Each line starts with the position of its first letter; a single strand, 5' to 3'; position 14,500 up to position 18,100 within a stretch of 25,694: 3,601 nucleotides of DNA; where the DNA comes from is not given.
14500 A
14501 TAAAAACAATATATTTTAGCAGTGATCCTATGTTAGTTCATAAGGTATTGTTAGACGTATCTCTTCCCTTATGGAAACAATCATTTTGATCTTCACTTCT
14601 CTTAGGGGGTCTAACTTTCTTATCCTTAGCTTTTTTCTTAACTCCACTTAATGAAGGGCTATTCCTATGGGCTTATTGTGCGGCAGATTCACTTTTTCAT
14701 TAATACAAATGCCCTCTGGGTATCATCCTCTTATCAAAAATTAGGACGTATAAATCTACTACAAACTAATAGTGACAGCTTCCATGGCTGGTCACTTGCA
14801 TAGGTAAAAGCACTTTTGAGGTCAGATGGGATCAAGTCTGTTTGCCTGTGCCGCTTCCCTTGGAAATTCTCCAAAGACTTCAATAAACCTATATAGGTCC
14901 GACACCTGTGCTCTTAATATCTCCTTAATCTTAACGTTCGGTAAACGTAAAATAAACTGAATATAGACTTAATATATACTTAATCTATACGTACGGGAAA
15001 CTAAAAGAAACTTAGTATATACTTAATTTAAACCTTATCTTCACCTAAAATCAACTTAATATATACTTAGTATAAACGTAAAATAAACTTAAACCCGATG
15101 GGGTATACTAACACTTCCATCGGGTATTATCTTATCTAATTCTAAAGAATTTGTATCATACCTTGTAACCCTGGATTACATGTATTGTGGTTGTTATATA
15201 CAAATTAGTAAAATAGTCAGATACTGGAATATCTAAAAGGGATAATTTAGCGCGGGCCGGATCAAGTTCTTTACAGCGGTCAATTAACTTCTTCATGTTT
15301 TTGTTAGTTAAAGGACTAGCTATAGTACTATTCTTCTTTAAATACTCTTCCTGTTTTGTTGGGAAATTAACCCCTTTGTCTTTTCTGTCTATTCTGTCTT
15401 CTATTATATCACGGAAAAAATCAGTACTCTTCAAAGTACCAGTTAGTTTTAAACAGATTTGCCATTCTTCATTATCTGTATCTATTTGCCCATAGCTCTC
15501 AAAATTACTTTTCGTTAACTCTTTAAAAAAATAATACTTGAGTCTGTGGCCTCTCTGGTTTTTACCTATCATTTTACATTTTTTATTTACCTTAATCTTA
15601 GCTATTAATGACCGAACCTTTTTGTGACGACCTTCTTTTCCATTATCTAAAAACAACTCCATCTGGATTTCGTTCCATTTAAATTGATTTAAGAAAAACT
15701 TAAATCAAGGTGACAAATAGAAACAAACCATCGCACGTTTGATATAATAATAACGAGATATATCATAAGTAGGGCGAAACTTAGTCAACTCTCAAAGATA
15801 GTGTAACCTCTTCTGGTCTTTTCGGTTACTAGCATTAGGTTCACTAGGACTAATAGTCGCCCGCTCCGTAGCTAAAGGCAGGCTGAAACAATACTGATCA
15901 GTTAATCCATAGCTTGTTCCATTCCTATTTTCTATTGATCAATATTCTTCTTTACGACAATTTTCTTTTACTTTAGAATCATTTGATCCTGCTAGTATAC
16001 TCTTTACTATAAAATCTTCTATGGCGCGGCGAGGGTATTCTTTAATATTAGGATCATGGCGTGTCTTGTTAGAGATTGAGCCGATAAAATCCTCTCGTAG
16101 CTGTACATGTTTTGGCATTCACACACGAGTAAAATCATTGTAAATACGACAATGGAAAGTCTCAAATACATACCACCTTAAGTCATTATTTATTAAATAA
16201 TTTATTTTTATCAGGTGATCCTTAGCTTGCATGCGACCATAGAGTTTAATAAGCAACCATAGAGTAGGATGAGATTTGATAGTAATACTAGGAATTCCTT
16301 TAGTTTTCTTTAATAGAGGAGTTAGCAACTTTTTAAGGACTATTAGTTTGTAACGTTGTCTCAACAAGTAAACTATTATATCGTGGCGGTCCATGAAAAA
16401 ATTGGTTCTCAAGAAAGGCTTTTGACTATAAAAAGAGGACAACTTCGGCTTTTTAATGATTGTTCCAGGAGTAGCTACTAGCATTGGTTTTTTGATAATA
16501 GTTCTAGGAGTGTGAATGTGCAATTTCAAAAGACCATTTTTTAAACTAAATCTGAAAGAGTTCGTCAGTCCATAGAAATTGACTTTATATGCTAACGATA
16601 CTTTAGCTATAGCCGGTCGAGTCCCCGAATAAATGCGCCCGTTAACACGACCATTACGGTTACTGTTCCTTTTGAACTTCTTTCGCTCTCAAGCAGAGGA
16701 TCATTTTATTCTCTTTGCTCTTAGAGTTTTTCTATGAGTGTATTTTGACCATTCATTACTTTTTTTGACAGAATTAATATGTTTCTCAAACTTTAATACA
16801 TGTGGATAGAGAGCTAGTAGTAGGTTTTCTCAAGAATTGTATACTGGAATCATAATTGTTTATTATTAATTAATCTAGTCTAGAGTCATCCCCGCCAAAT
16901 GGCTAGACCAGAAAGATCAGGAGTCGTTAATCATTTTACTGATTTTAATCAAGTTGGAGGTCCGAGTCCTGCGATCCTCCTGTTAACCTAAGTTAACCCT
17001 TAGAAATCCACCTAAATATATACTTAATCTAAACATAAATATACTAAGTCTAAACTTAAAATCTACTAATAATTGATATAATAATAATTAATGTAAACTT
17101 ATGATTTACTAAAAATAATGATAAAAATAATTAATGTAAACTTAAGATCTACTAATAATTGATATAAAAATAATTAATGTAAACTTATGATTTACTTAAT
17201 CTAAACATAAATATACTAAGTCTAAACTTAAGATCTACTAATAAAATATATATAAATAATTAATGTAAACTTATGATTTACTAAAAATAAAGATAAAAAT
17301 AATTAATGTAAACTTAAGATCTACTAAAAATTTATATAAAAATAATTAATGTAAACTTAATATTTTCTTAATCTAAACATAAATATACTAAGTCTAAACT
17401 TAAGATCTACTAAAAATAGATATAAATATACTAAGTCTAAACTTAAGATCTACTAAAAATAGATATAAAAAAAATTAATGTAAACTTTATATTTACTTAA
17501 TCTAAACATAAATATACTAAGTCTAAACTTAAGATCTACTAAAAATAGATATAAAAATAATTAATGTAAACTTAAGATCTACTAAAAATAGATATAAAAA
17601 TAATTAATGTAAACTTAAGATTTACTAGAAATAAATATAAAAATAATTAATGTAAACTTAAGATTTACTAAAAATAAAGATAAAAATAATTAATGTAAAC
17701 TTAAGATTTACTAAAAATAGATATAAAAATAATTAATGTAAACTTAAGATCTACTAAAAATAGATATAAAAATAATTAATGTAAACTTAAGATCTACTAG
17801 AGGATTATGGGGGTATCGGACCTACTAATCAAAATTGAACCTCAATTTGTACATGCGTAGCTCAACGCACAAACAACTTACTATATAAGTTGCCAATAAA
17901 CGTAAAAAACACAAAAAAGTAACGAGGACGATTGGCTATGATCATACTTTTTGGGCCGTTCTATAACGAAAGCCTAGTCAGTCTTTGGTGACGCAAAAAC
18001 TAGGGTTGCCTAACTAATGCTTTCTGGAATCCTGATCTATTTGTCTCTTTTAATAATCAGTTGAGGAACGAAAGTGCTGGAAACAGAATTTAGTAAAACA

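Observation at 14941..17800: Basic 573-aa orphan ORF bracketed by one AT-rich repeat family: candidate mobile or plasmid-derived module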

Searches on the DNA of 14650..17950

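Call 62: search_rna_families(source=window, start=14650, end=17950, threshold=evalue, max_evalue=1)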
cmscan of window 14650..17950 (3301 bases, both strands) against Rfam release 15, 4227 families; matches with E-value up to 1: 0.
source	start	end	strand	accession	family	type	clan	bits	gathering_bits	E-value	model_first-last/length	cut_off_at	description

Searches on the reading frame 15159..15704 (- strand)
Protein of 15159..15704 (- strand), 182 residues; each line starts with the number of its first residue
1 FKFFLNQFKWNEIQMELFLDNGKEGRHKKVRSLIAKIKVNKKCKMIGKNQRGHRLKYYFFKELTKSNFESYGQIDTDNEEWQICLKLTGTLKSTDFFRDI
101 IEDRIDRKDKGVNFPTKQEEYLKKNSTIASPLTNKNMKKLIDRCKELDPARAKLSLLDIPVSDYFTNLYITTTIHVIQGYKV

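Call 37: predict_structure(protein=window:15159-15704:-)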
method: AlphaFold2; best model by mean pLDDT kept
length: 182 residues; sequences in the alignment: 1
mean_pLDDT: 33.2   pTM: 0.26
mean pLDDT of the five models: 33.2, 32.8, 30.2, 28.8, 26.0
residues with pLDDT >= 90: 0; 70-90: 0; 50-70: 1; < 50: 181
segments of 3 or more residues with pLDDT < 50: 1-24, 26-182
pLDDT, mean of each block of 10 residues (from residue 1): 37 44 46 44 32 27 28 30 27 28 33 35 28 37 38 28 28 27 29
secondary structure, 60 per line:
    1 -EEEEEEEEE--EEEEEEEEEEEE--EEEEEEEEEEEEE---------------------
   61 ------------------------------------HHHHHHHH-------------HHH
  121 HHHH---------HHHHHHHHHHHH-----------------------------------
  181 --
elements in order: E2-10 E13-24 E27-39 H97-104 H118-124 H134-145

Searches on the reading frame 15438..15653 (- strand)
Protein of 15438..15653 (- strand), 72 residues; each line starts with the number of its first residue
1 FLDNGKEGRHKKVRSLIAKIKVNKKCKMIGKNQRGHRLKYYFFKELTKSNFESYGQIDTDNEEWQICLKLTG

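Call 45: search_solved_structures(query=window:15438-15653:-, max_evalue=10, show_alignments=5)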
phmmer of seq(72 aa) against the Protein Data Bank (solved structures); distinct sequences matched with E-value up to 10: 0.

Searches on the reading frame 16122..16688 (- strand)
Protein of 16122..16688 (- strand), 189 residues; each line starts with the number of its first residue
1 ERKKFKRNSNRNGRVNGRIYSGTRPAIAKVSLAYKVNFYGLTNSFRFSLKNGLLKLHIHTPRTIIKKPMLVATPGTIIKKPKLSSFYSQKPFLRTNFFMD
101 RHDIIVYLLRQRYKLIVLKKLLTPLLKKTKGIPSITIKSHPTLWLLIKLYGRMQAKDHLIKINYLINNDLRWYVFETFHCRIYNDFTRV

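Call 38: predict_structure(protein=window:16122-16688:-)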
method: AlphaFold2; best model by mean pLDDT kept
length: 189 residues; sequences in the alignment: 1
mean_pLDDT: 40.9   pTM: 0.29
mean pLDDT of the five models: 40.9, 35.5, 34.2, 33.6, 31.3
residues with pLDDT >= 90: 0; 70-90: 0; 50-70: 34; < 50: 155
segments of 3 or more residues with pLDDT < 50: 1-6, 8-10, 12-15, 17-27, 37-41, 61-134, 136-144, 148-189
pLDDT, mean of each block of 10 residues (from residue 1): 44 48 48 52 55 56 37 32 30 26 26 36 42 44 48 43 38 35 33
secondary structure, 60 per line:
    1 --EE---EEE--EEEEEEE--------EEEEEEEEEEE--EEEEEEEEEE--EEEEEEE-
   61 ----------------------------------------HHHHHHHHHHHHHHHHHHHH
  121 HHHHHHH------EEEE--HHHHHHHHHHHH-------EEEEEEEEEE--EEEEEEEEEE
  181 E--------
elements in order: E8-10 E13-19 E28-38 E41-50 E53-59 H101-127 E134-137 H140-151 E159-168 E171-181

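Call 54: search_protein_representatives(protein=window:16122-16688:-)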
Query: 189 residues. Proteins with E-value up to 0.001 (for the whole library): 0; up to 1e-10: 0; up to 1e-30: 0. The best 0 are listed.
